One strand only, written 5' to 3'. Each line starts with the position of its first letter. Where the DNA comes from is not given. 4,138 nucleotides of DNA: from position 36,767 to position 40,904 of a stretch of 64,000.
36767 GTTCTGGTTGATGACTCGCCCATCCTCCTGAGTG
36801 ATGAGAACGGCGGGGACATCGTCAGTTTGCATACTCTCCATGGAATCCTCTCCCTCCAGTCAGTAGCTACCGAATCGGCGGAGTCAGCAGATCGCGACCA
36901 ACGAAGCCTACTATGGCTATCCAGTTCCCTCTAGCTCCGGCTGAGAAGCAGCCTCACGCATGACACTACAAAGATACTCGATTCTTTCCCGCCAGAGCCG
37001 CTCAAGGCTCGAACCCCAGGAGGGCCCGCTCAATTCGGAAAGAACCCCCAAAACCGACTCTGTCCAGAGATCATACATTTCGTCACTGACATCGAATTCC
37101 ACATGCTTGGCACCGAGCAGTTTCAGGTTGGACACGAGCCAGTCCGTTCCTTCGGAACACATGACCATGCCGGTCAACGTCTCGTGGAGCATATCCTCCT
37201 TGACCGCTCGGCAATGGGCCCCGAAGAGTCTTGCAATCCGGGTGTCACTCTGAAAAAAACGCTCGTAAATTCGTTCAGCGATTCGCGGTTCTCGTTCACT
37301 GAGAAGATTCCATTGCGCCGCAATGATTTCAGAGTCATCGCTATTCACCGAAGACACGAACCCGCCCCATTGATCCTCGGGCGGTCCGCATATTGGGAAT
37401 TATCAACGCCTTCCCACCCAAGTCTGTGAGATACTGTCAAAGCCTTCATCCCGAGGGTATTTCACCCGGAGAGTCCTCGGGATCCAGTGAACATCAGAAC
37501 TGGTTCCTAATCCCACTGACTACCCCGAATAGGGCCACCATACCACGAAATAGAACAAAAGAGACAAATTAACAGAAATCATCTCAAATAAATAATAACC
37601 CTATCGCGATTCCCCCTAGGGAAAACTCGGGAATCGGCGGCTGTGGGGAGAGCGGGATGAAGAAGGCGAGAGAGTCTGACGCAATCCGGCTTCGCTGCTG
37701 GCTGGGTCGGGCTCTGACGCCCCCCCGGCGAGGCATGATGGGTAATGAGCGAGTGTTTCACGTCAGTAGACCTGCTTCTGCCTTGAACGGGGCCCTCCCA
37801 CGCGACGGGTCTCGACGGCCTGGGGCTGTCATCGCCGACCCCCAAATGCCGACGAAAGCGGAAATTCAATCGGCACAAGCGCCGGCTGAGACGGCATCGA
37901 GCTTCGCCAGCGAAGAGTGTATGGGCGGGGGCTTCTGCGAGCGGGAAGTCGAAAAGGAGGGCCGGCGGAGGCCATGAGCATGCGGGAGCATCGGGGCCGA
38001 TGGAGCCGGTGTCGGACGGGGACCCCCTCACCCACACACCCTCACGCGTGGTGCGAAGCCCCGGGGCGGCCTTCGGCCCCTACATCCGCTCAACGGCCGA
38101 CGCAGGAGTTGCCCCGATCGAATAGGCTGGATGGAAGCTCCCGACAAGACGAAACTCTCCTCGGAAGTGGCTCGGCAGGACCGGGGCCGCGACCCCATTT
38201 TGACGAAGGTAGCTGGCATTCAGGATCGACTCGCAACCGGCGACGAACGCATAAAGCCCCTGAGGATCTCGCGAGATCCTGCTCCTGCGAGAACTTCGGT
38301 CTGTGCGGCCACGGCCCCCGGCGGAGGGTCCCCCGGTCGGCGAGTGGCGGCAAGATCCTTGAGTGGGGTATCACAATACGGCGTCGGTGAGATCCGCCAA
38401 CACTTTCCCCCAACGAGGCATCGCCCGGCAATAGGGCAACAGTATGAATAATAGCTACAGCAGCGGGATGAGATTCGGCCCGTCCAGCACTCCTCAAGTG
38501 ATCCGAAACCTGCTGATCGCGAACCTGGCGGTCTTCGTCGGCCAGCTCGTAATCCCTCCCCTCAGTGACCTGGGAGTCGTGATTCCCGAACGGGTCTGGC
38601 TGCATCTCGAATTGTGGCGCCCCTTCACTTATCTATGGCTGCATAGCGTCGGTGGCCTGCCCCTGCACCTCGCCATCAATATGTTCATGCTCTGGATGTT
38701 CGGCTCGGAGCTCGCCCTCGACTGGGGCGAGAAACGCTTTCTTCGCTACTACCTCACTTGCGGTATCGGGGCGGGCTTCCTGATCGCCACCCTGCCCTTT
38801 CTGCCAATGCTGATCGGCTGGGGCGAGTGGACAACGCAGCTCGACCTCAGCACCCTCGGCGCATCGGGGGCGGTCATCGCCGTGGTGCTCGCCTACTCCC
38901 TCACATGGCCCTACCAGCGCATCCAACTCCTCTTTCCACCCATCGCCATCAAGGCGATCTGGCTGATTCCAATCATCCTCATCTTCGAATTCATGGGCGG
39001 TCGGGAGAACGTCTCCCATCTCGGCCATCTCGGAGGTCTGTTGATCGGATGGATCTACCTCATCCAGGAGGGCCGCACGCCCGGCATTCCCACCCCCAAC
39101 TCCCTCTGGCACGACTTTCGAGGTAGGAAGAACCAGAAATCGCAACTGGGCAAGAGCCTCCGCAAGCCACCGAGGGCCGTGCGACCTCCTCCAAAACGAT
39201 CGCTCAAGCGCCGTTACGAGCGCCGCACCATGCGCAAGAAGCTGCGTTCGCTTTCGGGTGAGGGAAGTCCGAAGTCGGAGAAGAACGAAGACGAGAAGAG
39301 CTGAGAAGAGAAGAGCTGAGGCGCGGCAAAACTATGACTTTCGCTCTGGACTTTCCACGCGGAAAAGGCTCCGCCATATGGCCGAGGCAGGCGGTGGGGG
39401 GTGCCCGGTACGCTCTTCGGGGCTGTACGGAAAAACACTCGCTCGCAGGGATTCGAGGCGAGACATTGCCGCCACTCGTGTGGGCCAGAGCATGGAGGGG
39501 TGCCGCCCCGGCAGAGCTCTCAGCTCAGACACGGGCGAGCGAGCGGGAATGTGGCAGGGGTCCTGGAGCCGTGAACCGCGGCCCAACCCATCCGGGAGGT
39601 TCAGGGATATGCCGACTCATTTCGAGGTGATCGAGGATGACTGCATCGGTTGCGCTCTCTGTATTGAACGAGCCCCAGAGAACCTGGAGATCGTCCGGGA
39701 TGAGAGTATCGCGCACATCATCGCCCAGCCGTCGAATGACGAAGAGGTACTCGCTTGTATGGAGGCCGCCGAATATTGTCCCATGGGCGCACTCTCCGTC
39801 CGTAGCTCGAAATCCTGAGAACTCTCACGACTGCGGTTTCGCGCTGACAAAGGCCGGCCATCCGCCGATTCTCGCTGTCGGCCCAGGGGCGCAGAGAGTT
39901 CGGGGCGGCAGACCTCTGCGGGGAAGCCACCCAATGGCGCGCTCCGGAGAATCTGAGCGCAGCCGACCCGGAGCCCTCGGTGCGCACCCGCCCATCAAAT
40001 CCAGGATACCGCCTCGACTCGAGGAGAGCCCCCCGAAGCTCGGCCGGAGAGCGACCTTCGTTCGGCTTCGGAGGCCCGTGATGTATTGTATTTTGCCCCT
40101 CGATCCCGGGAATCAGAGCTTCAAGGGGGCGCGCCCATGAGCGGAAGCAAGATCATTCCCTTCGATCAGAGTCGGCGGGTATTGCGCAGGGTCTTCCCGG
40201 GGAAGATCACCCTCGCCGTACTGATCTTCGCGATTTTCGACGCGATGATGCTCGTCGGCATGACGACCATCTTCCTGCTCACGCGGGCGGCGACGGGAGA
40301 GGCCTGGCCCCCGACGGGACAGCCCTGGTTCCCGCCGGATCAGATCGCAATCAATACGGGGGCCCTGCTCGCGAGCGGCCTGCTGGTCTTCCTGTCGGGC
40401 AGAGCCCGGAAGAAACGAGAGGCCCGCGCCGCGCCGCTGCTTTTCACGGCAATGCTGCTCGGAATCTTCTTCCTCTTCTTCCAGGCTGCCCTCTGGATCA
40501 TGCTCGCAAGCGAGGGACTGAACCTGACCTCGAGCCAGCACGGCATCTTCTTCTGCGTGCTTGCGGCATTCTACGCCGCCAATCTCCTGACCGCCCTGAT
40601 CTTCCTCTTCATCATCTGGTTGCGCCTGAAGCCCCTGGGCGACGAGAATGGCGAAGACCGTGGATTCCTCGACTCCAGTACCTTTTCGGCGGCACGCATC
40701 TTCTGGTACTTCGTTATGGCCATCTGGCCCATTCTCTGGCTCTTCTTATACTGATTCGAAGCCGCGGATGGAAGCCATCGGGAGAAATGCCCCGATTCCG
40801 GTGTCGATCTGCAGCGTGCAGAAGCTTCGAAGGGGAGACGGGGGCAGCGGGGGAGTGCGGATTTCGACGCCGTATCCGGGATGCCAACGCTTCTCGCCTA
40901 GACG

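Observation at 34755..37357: Same-strand module: globin-like protein, PAS/LuxR regulator, P450, ferredoxin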

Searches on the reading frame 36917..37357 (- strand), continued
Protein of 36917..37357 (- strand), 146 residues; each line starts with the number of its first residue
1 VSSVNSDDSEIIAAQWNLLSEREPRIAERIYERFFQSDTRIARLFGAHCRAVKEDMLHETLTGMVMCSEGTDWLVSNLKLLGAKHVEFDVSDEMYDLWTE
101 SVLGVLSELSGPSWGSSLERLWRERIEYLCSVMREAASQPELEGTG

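Call 50: find_encoding_contigs(protein=P0139, flank=6000, max_places=2)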
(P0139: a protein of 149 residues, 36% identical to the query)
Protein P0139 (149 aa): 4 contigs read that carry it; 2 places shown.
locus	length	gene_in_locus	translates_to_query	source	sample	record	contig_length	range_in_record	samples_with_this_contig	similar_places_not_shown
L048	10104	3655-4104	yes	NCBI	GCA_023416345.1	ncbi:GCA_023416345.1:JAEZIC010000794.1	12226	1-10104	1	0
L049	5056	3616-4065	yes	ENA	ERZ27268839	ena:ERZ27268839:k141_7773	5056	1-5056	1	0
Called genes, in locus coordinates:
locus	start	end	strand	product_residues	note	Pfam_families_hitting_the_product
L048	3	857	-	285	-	?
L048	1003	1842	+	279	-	-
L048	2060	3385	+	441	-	PF00158:Sigma54_activat, PF01078:Mg_chelatase (faint), PF14532:Sigma54_activ_2, PF07724:AAA_2 (weak), PF07728:AAA_5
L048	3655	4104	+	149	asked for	PF00042:Globin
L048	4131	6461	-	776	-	PF00069:Pkinase, PF07714:PK_Tyr_Ser-Thr, PF00069:Pkinase, PF07714:PK_Tyr_Ser-Thr, PF00042:Globin, PF00561:Abhydrolase_1, PF12697:Abhydrolase_6 (weak), PF12146:Hydrolase_4, +1 more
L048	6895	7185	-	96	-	PF03626:COX4_pro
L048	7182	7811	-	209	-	PF00510:COX3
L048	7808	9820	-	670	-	PF00115:COX1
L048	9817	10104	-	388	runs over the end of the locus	PF00116:COX2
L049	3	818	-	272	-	?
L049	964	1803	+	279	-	-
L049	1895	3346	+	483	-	PF00158:Sigma54_activat, PF01078:Mg_chelatase (faint), PF14532:Sigma54_activ_2, PF07724:AAA_2 (faint), PF07728:AAA_5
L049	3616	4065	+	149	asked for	PF00042:Globin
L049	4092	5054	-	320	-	?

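Call 61: find_related_loci(query=A2, collection=metagenome_contigs, flank=4500)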
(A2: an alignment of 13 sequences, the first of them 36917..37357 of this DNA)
Query A2 (146 aa) in metagenome_contigs; peptide patterns used: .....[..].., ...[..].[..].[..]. (x = any residue, [..] = any of these).
87 stretches matched a pattern; 2 encode a relative of the query (tblastn E <= 1e-3); 2 distinct loci.
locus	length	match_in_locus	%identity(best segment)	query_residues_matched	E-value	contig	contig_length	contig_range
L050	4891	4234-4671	99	1-146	9e-98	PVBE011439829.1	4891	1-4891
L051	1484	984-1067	50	22-49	1e-5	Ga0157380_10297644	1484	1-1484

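Call 62: find_encoding_contigs(protein=P0005, flank=6000, max_places=2)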
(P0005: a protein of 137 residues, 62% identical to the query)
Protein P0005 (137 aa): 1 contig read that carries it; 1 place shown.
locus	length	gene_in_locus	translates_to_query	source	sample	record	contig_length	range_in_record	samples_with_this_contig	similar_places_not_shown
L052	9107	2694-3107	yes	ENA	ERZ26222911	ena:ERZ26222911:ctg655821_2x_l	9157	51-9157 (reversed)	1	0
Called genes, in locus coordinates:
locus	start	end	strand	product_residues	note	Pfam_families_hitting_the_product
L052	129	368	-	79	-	-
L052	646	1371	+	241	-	PF01694:Rhomboid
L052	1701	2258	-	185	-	PF02230:Abhydrolase_2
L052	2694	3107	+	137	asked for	PF00042:Globin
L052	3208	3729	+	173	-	PF00196:GerE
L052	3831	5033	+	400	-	PF00067:p450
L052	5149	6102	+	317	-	PF00355:Rieske, PF19298:KshA_C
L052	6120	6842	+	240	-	PF00440:TetR_N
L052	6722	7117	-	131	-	PF13459:Fer4_15, PF13370:Fer4_13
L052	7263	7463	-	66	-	PF00378:ECH_1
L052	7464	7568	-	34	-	-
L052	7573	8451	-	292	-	PF08240:ADH_N, PF00107:ADH_zinc_N, PF13602:ADH_zinc_N_2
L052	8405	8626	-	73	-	PF08240:ADH_N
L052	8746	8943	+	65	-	-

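Call 63: find_encoding_contigs(protein=P0007, flank=6000, max_places=2)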
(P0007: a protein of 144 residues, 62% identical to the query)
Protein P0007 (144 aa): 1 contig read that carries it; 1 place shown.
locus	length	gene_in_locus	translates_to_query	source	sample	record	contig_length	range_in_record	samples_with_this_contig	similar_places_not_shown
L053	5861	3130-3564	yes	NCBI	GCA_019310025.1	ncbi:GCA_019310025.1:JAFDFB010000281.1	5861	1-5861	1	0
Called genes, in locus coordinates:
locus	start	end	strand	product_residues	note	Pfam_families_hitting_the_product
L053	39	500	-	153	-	PF02082:Rrf2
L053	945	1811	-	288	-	PF01694:Rhomboid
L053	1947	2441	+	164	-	-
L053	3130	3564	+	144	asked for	PF00042:Globin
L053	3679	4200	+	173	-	PF00196:GerE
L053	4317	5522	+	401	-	PF00067:p450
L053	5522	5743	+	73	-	PF13459:Fer4_15, PF13370:Fer4_13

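Call 64: find_encoding_contigs(protein=P0001, flank=3000, max_places=4)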
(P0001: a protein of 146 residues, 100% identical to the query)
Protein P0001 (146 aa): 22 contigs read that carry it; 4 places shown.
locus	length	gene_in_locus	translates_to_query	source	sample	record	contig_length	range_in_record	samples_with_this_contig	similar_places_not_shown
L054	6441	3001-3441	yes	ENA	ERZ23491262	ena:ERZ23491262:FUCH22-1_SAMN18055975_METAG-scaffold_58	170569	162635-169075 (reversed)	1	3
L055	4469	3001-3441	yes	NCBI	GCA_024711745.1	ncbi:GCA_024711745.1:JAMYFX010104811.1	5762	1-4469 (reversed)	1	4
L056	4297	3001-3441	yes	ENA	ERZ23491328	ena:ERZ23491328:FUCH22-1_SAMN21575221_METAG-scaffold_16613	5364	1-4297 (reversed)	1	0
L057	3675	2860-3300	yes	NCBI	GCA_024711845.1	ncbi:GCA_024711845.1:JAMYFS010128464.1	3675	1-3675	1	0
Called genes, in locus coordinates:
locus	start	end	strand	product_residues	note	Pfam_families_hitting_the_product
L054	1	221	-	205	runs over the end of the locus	PF00510:COX3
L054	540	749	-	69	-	PF14697:Fer4_21 (faint), PF13459:Fer4_15 (weak), PF13370:Fer4_13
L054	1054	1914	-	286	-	PF01694:Rhomboid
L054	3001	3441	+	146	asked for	-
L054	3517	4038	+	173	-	PF00196:GerE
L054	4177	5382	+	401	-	PF00067:p450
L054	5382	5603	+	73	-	PF13459:Fer4_15, PF13370:Fer4_13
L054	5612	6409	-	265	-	PF00440:TetR_N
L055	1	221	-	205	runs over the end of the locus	PF00510:COX3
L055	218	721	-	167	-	-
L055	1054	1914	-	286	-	PF01694:Rhomboid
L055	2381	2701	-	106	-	-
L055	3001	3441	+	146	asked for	-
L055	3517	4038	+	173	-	PF00196:GerE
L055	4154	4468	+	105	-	?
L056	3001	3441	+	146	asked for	-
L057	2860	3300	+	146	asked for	-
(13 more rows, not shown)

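Call 68: search_protein_families(library=ncbifam, proteins=[L044:1354-1758:-, L053:39-500:-, L044:2715-3950:+, L044:3979-5232:-, L053:1947-2441:+], max_evalue=0.001)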
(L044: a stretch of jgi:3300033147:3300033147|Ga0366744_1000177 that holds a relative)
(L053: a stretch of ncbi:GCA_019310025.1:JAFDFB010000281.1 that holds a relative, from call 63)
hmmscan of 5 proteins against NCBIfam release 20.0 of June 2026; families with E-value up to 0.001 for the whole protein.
L044:1354-1758:- (134 aa): 7 families
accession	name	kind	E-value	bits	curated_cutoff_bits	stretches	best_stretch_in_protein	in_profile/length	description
TIGR00738.1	rrf2_super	superfamily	1.8e-30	105.5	73.3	1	1-130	1-130/132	Rrf2 family transcriptional regulator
TIGR02010.1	IscR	equivalog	2.1e-21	76.2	207.55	1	3-131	3-130/135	Fe-S cluster assembly transcriptional regulator IscR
NF008110.0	PRK10857.1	equivalog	6.2e-19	68.4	275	1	3-132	3-131/164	Fe-S cluster assembly transcriptional regulator IscR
TIGR02944.1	suf_reg_Xantho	equivalog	8.8e-17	61.7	110.65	1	4-130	5-130/130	SUF system Fe-S cluster assembly regulator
NF047409.1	Cys_reg_CymR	equivalog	6.9e-11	42.4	195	1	1-84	1-84/139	cysteine metabolism transcriptional regulator CymR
NF008886.0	PRK11920.1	equivalog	1.5e-07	31.2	193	1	4-111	4-105/153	iron-responsive transcriptional regulator RirA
NF008240.0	PRK11014.1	equivalog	3.8e-07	30.3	182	1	7-112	7-109/141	nitric oxide-sensing transcriptional repressor NsrR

L053:39-500:- (153 aa): 7 families
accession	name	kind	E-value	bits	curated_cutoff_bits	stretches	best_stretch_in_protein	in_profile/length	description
TIGR00738.1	rrf2_super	superfamily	9.6e-29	99.9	73.3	1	7-137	1-131/132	Rrf2 family transcriptional regulator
TIGR02010.1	IscR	equivalog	5e-14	52.3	207.55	1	7-138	1-131/135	Fe-S cluster assembly transcriptional regulator IscR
TIGR02944.1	suf_reg_Xantho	equivalog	9.9e-14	51.8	110.65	1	9-136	4-130/130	SUF system Fe-S cluster assembly regulator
NF008886.0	PRK11920.1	equivalog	3.8e-11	42.9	193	1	7-119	1-113/153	iron-responsive transcriptional regulator RirA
NF008110.0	PRK10857.1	equivalog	1e-10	41.6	275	1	7-137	1-130/164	Fe-S cluster assembly transcriptional regulator IscR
NF008240.0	PRK11014.1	equivalog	1.4e-10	41.3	182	1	8-139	2-130/141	nitric oxide-sensing transcriptional repressor NsrR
NF047409.1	Cys_reg_CymR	equivalog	1.5e-07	31.6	195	1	7-144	1-131/139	cysteine metabolism transcriptional regulator CymR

L044:2715-3950:+ (411 aa): 0 families

L044:3979-5232:- (417 aa): 10 families
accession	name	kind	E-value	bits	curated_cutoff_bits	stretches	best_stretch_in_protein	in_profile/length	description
NF041802.1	P450_SolI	exception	8.3e-48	162.9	850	1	9-410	22-420/424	solanimycin biosynthesis cytochrome P450 SolI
NF041177.1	Cyp119_Thmprot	equivalog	6.1e-47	160.2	680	1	98-392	67-347/368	cytochrome P450 Cyp119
TIGR04538.1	P450_cycloAA_1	subfamily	4.2e-45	154.3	500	1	19-392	11-373/395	cytochrome P450, cyclodipeptide synthase-associated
NF045816.1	PentlenlactSyn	equivalog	3.3e-44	151.2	700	1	102-395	86-376/396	pentalenolactone synthase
TIGR04515.1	P450_rel_GT_act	subfamily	6.2e-41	141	343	1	91-410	84-385/386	P450-derived glycosyltransferase activator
TIGR04458.1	CYP450_TxtE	equivalog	3.7e-40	137.8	500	1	72-399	58-389/403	4-nitrotryptophan synthase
NF050147.1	aminopyruv_ApyO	equivalog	3.9e-15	55.4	525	1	90-385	71-393/444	RiPP biosynthesis cytochrome P450 ApyO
NF051859.1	AlbFlvMonOxTrpSyn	equivalog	2.4e-11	42.9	700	1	200-386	214-428/457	bifunctional albaflavenone monooxygenase/terpene synthase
NF045812.1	PentlenOxigase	equivalog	3.1e-10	39.5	800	1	205-385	205-409/444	pentalenene oxygenase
NF053744.1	FAProxCypCBc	equivalog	0.00029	19.6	600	1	102-349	87-338/416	CYP152 family fatty-acid peroxygenase CypC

L053:1947-2441:+ (164 aa): 0 families

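Call 93: find_encoding_contigs(protein=P0140, flank=6000, max_places=2)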
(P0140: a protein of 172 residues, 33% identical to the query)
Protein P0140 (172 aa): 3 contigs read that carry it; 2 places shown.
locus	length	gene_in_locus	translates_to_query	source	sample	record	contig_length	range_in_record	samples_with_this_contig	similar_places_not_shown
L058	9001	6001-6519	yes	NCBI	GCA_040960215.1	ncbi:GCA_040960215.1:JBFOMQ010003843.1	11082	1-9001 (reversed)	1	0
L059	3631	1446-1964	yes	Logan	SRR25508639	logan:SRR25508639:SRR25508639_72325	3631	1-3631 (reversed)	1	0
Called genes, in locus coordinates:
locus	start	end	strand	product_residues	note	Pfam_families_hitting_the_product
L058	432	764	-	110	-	PF05635:23S_rRNA_IVP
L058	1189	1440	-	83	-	-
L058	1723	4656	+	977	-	PF00561:Abhydrolase_1 (weak), PF00501:AMP-binding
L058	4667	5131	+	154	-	-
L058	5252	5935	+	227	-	-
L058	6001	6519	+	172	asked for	PF00042:Globin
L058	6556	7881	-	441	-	PF01839:FG-GAP (faint), PF13517:FG-GAP_3 (weak)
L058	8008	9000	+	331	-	?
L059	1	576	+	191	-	?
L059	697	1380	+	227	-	-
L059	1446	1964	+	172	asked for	PF00042:Globin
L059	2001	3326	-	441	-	PF01839:FG-GAP (faint), PF13517:FG-GAP_3 (weak)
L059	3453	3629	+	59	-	?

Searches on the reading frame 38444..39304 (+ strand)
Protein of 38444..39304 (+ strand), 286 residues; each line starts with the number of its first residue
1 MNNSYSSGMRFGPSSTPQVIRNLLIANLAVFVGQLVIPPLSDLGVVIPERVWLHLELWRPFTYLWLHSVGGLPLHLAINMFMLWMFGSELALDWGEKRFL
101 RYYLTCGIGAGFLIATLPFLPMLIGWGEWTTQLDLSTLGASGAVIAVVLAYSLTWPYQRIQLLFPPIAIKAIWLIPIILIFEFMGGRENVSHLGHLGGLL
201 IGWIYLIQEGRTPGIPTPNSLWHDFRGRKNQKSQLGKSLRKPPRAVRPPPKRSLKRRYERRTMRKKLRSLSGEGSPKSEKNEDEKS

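Call 3: search_protein_families(library=pfam, proteins=[window:38444-39304:+], max_evalue=0.1)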
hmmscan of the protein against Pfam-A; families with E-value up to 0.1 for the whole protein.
window:38444-39304:+ (286 aa): 1 family
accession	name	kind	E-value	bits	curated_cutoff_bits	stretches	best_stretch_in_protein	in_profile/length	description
PF01694.28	Rhomboid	-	2.3e-23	83.4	22.6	1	56-206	3-137/143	Rhomboid domain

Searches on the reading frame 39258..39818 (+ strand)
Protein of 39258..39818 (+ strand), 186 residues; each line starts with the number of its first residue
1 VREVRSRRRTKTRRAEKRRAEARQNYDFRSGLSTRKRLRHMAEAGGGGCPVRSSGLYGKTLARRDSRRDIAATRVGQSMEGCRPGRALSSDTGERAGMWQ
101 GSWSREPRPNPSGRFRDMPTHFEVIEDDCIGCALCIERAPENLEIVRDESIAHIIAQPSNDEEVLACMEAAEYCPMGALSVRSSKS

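Call 26: search_protein_families(library=pfam, proteins=[window:39258-39818:+], max_evalue=0.001)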
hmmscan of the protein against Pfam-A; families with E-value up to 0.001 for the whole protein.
window:39258-39818:+ (186 aa): 3 families
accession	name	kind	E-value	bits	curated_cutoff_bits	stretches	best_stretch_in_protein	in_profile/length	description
PF13370.11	Fer4_13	-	4.4e-12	46.9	24.5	1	126-180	2-57/58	4Fe-4S single cluster domain of Ferredoxin I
PF13459.11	Fer4_15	-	4.2e-06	27.8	22.4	1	126-181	5-66/66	4Fe-4S single cluster domain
PF14697.11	Fer4_21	-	0.00013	22.4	35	0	120-140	32-52/59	4Fe-4S dicluster domain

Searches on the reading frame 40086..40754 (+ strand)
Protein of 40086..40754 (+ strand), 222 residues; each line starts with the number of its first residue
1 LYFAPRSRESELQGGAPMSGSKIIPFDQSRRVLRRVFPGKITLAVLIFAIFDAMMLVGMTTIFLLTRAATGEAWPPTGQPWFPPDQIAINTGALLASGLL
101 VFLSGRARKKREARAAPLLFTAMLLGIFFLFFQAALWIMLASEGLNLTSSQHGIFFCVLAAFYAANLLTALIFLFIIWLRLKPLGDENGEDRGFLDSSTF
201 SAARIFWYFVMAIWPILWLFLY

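Call 26: search_protein_families(library=pfam, proteins=[window:40086-40754:+], max_evalue=0.001)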
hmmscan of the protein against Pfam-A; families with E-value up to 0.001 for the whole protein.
window:40086-40754:+ (222 aa): 1 family
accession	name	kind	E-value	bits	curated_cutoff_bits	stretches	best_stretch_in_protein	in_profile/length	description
PF00510.24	COX3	-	5e-09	36.8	23.8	1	42-222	77-254/258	Cytochrome c oxidase subunit III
